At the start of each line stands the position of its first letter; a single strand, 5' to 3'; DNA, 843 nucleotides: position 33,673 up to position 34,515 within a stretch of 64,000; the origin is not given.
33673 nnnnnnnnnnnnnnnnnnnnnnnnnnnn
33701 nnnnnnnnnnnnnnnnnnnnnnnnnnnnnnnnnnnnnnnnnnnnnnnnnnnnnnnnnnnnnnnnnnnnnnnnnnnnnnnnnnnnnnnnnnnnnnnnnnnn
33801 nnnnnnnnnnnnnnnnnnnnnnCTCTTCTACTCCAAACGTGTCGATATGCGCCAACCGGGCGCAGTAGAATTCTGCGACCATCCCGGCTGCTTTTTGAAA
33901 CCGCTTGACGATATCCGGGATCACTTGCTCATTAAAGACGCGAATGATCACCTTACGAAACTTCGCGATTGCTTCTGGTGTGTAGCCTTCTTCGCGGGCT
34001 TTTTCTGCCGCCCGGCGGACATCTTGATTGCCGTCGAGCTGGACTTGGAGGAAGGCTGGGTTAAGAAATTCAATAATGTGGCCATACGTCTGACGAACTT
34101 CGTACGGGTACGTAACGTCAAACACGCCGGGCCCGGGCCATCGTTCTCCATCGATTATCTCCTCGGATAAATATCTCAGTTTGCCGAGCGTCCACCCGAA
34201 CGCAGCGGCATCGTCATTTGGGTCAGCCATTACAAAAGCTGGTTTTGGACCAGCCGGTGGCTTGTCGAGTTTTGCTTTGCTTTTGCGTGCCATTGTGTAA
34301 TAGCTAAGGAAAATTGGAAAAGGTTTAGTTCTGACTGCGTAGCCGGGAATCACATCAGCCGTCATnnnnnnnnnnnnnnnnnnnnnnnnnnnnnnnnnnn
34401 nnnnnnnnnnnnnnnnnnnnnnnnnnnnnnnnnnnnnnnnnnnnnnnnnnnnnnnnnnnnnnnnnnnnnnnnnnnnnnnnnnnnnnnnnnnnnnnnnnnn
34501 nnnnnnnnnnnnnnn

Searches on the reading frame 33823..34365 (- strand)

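Call 8: search_protein_families(library=pfam, proteins=[window:33823-34365:-], max_evalue=0.1)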
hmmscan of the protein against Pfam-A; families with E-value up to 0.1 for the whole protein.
window:33823-34365:- (181 aa): 1 family
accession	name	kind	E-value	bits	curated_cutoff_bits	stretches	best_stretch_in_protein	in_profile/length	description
PF20807.2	VP5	-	0.094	13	22.4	0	119-157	26-64/195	Viral structural protein 5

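Call 9: search_protein_families(library=phrogs, proteins=[window:33823-34365:-], max_evalue=0.1)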
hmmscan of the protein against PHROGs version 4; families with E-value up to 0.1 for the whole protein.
window:33823-34365:- (181 aa): 0 families
